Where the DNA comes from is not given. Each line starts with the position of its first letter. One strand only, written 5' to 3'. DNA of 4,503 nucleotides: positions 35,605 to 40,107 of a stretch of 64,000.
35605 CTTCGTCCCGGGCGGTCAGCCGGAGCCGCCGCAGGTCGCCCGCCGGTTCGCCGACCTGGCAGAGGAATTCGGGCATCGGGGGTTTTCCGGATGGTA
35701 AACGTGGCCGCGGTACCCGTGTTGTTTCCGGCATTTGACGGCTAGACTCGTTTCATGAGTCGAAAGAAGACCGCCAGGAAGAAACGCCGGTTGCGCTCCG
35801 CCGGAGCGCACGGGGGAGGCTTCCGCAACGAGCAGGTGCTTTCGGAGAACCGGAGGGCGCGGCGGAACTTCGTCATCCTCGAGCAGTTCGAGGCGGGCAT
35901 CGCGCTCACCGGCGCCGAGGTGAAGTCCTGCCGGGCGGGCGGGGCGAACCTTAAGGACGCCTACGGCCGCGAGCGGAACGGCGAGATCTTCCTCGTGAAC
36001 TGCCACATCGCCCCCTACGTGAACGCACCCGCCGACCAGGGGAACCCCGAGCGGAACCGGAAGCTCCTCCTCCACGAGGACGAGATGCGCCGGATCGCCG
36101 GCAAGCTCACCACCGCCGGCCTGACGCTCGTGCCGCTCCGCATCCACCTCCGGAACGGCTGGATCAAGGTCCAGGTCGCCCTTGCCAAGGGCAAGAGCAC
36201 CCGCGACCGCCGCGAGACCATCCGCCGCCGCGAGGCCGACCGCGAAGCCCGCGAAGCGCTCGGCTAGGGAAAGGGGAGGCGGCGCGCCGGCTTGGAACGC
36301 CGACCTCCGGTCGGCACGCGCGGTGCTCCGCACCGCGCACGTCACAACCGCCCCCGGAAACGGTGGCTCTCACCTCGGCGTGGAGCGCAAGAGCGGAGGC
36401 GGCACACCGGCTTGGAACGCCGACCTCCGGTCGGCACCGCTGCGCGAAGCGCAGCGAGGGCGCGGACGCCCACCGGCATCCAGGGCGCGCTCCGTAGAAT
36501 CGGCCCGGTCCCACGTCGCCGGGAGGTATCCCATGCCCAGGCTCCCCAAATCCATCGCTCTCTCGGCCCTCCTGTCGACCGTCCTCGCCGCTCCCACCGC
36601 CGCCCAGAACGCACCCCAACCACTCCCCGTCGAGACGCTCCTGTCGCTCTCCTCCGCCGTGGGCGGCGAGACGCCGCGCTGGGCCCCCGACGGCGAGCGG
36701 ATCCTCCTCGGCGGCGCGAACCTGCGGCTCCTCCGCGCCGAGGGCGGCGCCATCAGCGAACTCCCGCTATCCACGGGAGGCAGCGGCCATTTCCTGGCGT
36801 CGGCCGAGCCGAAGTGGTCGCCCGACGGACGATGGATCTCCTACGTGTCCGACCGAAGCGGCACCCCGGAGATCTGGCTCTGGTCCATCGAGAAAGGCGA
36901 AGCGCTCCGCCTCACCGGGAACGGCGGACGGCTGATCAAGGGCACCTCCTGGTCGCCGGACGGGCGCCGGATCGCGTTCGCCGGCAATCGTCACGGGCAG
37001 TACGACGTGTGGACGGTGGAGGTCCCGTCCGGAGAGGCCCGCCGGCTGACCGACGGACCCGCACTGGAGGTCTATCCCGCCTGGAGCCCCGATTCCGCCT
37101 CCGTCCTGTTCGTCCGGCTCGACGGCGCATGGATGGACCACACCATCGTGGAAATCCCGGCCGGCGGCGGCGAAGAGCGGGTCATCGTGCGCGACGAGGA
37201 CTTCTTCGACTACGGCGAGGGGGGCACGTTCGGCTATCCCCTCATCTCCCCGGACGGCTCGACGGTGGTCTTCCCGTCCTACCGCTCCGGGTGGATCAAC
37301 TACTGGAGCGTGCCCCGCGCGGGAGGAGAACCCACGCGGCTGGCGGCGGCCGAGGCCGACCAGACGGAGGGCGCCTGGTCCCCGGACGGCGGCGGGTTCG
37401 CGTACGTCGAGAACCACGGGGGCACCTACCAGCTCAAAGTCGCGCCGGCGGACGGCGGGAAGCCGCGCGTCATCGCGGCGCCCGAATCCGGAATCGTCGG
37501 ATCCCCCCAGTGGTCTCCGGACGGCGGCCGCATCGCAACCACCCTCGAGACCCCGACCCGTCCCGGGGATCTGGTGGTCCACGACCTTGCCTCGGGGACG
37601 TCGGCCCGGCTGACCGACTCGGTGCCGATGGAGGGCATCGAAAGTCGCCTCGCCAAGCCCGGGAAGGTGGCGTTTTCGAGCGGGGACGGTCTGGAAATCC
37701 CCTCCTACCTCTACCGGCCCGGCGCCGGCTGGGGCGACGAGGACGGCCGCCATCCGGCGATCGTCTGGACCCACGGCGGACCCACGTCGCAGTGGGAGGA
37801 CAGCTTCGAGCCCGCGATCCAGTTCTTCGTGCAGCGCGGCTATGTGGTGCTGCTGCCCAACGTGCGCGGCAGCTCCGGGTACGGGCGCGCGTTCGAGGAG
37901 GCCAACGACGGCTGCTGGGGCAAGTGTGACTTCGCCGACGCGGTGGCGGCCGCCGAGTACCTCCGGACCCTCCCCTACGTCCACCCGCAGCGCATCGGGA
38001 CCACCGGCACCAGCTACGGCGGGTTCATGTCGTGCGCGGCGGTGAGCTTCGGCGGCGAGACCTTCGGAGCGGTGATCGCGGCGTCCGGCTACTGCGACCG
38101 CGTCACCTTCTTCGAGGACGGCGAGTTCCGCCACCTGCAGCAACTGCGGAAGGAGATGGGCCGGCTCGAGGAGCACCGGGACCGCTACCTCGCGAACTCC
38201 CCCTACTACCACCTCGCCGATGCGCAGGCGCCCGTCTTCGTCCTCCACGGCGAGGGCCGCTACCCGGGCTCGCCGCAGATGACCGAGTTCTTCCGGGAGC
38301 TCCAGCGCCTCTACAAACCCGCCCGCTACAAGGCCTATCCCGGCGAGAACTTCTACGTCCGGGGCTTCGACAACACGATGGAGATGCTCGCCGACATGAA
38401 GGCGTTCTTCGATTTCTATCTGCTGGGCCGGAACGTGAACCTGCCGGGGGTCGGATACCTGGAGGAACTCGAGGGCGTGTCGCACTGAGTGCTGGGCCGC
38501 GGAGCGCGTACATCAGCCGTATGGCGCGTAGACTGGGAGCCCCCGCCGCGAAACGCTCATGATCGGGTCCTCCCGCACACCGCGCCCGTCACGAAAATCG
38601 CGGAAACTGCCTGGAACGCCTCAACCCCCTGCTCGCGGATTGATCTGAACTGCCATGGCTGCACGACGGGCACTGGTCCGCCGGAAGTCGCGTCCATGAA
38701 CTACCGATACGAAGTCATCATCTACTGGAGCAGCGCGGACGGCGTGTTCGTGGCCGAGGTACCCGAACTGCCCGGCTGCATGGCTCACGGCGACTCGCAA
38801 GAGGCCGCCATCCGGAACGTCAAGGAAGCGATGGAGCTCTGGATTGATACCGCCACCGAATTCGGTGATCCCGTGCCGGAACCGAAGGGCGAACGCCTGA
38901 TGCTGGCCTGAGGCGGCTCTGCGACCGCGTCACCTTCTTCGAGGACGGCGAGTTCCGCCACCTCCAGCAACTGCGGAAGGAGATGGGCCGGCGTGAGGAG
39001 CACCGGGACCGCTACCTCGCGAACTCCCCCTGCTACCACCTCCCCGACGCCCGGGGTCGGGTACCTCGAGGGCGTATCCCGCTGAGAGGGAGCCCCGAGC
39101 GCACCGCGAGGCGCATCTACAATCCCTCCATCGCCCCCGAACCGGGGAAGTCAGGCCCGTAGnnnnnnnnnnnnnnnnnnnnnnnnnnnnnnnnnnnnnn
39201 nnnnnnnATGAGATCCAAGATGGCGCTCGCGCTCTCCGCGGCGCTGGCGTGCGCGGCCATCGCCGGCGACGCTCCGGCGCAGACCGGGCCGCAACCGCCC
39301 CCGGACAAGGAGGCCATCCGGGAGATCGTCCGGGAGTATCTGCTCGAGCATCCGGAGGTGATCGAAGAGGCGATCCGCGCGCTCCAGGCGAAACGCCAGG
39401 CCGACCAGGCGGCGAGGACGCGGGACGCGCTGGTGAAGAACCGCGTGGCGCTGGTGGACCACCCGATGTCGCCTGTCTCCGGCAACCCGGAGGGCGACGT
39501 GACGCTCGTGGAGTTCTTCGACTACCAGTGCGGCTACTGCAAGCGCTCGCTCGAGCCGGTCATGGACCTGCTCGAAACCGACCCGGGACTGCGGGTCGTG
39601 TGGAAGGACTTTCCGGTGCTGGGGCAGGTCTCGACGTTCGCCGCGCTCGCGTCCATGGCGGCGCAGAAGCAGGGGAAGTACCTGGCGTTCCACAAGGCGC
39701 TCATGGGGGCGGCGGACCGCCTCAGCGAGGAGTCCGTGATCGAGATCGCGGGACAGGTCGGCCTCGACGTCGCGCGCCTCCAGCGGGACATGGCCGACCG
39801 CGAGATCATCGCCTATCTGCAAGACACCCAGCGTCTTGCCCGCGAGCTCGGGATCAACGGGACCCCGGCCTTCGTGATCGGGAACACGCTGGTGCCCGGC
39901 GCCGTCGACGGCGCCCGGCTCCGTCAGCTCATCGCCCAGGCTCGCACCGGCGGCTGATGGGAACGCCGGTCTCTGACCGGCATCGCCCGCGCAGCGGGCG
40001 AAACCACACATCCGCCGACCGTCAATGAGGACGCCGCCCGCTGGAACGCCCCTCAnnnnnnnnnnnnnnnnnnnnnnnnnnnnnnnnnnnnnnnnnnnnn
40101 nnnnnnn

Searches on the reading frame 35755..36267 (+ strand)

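Call 50: search_protein_families(library=pfam, proteins=[window:35755-36267:+], max_evalue=0.001)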
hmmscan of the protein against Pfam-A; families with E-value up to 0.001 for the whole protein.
window:35755-36267:+ (170 aa): 1 family
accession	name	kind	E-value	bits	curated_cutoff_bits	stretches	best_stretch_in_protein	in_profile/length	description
PF01668.23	SmpB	-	5.3e-50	169.5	27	1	30-168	2-140/143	SmpB protein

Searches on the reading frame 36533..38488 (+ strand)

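Call 50: search_protein_families(library=pfam, proteins=[window:36533-38488:+], max_evalue=0.001)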
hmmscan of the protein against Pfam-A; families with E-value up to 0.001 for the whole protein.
window:36533-38488:+ (651 aa): 8 families
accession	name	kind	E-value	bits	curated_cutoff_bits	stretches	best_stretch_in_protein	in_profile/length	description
PF00326.27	Peptidase_S9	-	1e-37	130.2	22.6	1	425-630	3-210/213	Prolyl oligopeptidase family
PF07676.18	PD40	-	1.7e-31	107.9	20.9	2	136-160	12-37/38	WD40-like Beta Propeller Repeat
PF00930.27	DPPIV_N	-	2.9e-12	46.4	22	0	92-149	47-117/354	Dipeptidyl peptidase IV (DPP IV) N-terminal region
PF02129.25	Peptidase_S15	-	9e-11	42.4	23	1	385-537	1-148/262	X-Pro dipeptidyl-peptidase (S15 family)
PF25460.1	Beta-prop_Aladin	-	9.5e-06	25.4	171.1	1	94-195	117-213/340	Aladin seven-bladed propeller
PF25174.1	Beta-prop_THOC3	-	2e-05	24.2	305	0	50-189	10-142/272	THOC3 beta-propeller domain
PF05448.18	AXE1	-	2.6e-05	23.6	21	0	378-505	58-195/321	Acetyl xylan esterase (AXE1)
PF01738.24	DLH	-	0.00023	21.3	21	1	429-526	34-130/217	Dienelactone hydrolase family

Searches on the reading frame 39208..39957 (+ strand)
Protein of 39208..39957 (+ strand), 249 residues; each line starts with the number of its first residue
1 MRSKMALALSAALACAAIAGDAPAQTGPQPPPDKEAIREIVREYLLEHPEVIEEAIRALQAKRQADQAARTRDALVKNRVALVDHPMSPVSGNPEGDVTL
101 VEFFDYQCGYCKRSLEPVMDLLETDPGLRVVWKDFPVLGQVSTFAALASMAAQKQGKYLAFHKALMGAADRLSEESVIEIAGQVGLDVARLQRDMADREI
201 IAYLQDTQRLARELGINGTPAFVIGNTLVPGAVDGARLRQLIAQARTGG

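Call 50: search_protein_families(library=pfam, proteins=[window:39208-39957:+], max_evalue=0.001)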
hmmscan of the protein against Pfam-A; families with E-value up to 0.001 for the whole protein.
window:39208-39957:+ (249 aa): 5 families
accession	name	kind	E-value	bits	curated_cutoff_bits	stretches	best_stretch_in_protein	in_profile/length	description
PF01323.26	DSBA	-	7e-24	85.1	25.6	1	99-242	1-190/191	DSBA-like thioredoxin domain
PF13462.12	Thioredoxin_4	-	1.6e-16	61.4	23.2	1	86-242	3-163/165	Thioredoxin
PF18312.6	ScsC_N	-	4.7e-13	49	25.8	1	33-65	1-33/34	Copper resistance protein ScsC N-terminal domain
PF13743.12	Thioredoxin_5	-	1.1e-06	29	27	1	148-227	80-166/186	Thioredoxin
PF13098.12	Thioredoxin_2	-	4.4e-06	27.4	27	1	95-241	4-103/104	Thioredoxin-like domain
